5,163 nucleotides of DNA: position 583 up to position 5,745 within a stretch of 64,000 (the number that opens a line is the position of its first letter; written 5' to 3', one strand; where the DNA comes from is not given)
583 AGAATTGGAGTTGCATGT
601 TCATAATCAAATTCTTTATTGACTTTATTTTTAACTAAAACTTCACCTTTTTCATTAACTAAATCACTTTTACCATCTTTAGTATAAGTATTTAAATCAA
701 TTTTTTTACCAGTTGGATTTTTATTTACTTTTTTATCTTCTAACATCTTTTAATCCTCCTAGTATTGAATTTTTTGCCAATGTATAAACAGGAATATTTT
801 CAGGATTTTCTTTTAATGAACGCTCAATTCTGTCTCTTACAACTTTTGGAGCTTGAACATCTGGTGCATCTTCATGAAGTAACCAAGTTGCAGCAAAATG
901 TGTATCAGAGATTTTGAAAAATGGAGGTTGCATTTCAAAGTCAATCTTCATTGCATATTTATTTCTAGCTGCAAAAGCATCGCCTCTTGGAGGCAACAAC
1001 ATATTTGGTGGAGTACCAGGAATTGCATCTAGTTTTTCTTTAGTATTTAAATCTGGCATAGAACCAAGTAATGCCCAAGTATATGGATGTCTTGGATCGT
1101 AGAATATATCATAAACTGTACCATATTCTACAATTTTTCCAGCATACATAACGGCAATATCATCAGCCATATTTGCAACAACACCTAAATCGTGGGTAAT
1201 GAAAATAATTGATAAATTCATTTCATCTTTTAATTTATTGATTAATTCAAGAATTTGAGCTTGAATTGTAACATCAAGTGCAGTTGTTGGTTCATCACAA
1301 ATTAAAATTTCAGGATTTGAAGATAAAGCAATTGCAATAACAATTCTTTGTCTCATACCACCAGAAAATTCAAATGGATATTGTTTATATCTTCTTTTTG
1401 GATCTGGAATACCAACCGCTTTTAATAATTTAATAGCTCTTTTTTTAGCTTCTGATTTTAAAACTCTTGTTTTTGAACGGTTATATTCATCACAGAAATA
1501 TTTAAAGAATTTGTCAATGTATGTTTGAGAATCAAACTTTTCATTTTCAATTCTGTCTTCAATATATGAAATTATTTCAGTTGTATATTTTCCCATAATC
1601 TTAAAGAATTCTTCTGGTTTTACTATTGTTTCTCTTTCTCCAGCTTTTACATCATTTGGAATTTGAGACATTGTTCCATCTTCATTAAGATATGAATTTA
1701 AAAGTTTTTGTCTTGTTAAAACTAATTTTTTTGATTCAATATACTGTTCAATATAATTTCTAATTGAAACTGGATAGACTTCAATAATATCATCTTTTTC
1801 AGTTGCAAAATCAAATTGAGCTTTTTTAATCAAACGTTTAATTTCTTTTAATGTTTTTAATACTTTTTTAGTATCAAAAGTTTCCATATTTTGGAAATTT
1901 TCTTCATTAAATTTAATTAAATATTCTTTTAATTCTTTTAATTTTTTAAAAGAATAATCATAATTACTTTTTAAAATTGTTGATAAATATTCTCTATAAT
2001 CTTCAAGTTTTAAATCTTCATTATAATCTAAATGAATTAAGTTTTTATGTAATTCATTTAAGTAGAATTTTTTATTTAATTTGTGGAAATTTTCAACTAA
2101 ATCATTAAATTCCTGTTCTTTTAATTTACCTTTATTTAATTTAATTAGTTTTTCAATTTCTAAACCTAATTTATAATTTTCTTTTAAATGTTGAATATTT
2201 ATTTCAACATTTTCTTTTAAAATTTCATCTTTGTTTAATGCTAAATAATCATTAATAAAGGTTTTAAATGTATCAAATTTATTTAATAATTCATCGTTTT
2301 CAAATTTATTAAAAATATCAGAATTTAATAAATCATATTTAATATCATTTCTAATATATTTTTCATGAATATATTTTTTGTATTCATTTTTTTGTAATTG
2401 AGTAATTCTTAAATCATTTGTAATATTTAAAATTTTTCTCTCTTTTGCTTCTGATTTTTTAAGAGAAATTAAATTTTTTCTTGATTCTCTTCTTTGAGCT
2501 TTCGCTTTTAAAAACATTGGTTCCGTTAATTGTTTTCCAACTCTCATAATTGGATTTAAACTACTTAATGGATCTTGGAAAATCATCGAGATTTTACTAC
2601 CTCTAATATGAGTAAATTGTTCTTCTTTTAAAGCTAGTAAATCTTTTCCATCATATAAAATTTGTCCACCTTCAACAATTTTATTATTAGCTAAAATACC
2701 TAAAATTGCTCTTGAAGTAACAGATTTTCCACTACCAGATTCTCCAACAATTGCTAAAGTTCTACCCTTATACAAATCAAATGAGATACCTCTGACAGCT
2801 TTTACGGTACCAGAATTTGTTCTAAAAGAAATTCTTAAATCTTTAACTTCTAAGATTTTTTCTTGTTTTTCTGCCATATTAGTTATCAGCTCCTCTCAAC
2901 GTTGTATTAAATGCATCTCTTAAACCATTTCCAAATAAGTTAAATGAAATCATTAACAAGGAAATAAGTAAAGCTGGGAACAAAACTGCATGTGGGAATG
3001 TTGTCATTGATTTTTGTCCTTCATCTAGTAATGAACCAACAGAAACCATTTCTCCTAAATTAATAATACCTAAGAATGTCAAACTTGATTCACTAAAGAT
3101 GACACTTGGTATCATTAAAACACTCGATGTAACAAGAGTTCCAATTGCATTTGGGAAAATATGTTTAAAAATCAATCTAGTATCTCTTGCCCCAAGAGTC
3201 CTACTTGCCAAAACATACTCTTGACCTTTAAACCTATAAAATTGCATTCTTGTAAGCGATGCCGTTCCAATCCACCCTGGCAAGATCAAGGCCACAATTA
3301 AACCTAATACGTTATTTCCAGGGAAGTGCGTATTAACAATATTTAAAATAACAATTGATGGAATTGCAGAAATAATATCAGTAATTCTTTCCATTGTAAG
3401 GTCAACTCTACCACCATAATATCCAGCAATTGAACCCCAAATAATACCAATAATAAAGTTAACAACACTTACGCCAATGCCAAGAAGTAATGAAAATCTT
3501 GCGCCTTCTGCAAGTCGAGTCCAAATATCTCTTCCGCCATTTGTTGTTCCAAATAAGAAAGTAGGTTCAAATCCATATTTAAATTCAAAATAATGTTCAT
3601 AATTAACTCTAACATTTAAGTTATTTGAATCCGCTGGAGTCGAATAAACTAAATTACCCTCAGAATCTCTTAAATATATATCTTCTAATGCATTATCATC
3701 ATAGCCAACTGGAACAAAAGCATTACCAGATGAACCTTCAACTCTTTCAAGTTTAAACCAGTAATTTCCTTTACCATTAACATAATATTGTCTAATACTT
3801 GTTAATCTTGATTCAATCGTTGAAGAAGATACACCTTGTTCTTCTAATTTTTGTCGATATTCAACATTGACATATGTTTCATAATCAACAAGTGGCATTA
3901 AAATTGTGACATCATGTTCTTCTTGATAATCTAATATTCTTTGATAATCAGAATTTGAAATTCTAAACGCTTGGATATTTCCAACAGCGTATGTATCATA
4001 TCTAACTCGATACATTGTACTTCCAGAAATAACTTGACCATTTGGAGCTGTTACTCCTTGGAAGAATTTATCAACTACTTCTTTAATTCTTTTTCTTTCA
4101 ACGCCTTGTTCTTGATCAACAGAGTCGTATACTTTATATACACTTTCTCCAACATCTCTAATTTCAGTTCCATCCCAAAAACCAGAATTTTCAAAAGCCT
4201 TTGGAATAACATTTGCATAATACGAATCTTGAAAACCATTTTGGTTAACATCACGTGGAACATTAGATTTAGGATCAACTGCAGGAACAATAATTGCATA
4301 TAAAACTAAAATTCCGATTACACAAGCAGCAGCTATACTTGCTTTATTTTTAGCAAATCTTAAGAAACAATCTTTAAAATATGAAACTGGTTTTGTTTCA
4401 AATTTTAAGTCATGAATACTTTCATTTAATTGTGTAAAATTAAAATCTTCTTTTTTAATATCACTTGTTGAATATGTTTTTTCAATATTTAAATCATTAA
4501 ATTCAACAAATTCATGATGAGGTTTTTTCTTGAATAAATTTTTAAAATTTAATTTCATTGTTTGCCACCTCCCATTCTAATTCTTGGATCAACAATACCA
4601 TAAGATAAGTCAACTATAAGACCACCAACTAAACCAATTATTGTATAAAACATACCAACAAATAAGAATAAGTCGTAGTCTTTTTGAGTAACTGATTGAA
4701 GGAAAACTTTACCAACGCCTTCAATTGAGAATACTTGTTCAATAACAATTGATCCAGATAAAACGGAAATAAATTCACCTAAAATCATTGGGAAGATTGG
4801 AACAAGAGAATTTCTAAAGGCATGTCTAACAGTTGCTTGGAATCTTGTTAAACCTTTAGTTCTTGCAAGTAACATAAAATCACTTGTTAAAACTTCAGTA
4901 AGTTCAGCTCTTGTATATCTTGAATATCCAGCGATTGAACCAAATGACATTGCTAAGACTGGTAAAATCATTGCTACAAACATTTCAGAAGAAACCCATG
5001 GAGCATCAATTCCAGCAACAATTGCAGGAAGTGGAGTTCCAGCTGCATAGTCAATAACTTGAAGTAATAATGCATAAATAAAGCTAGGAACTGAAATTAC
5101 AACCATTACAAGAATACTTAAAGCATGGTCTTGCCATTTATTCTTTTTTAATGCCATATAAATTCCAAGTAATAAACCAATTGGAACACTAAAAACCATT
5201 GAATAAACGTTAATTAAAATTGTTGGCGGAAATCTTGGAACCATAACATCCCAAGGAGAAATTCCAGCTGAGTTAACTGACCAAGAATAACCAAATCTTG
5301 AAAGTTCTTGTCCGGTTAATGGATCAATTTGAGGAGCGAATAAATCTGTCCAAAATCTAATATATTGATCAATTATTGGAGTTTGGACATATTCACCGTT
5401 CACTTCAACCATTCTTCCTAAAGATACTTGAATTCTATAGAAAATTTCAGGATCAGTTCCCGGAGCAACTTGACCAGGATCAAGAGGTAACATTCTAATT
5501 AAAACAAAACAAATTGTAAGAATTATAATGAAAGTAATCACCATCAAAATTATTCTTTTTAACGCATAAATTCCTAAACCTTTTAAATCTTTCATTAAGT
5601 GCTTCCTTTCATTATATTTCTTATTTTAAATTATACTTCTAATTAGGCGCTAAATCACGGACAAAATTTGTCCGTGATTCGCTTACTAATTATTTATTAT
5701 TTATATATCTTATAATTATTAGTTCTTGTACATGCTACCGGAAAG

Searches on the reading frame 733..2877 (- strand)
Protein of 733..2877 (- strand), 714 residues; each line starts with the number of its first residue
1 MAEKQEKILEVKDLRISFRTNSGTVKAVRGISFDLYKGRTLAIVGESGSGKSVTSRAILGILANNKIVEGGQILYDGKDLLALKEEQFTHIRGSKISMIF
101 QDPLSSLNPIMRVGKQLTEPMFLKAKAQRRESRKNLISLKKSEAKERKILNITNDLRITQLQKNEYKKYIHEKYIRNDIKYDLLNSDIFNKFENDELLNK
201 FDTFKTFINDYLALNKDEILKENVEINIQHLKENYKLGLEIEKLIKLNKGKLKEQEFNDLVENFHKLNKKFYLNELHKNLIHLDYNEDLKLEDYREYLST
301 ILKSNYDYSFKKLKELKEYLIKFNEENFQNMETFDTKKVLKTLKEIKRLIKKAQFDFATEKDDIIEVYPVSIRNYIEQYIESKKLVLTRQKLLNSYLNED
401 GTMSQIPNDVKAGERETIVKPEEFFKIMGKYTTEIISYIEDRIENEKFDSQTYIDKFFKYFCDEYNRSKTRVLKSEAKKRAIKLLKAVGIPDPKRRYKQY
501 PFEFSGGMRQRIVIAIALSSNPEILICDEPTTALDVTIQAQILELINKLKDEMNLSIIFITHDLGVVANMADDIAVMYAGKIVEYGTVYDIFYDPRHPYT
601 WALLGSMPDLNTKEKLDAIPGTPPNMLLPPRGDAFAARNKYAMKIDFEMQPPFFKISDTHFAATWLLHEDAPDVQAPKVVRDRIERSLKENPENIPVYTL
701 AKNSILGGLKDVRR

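Call 86: search_protein_families(library=pfam, proteins=[window:733-2877:-], max_evalue=0.00001)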
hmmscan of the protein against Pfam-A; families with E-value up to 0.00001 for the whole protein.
window:733-2877:- (714 aa): 4 families
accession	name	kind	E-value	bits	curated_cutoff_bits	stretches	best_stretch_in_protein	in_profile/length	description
PF00005.33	ABC_tran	-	7.9e-30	104.7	25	2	29-164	2-100/137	ABC transporter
PF08352.17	oligo_HPY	-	2.9e-13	50.4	27.1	1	583-644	1-63/65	Oligopeptide/dipeptide transporter, C-terminal region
PF13304.12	AAA_21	-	1e-06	29.5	27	1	242-567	81-303/304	AAA domain, putative AbiEii toxin, Type IV TA system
PF02463.25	SMC_N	-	1.4e-06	28.4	40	1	39-577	25-212/220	RecF/RecN/SMC N terminal domain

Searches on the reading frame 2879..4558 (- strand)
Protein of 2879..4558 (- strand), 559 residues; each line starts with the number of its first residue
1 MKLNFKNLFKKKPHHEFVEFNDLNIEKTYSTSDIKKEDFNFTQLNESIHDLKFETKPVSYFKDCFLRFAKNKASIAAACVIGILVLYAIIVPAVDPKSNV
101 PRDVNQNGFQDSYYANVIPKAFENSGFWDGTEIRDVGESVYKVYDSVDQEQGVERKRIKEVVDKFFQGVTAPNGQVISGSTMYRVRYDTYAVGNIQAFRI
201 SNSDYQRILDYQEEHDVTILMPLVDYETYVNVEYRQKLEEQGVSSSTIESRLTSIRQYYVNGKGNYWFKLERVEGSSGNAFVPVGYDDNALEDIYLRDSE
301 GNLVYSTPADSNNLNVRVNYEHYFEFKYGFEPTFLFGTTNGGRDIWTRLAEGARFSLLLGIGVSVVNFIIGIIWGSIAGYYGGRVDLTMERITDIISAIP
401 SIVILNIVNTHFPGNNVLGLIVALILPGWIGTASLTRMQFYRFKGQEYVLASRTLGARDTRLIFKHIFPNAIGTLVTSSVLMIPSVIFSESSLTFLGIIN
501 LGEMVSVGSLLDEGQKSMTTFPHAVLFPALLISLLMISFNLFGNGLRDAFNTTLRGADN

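Call 86: search_protein_families(library=pfam, proteins=[window:2879-4558:-], max_evalue=0.00001)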
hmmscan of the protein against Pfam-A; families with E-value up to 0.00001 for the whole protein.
window:2879-4558:- (559 aa): 2 families
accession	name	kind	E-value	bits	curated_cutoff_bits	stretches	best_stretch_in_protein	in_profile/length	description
PF00528.27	BPD_transp_1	-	1.8e-25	90.2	26.4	1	371-555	1-183/184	Binding-protein-dependent transport system inner membrane component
PF12911.12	OppC_N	-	9.6e-07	29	23.9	1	59-98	1-40/53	N-terminal TM domain of oligopeptide transport permease C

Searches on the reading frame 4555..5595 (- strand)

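Call 86: search_protein_families(library=pfam, proteins=[window:4555-5595:-], max_evalue=0.00001)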
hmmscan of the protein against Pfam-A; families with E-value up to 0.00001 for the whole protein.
window:4555-5595:- (346 aa): 2 families
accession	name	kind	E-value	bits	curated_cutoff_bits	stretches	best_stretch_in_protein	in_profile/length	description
PF00528.27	BPD_transp_1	-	2.4e-35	122.3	26.4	1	140-340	1-183/184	Binding-protein-dependent transport system inner membrane component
PF19300.4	BPD_transp_1_N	-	8.1e-06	26.4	23.8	1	11-126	5-111/114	Binding-prot-dependent transport system membrane comp, N-term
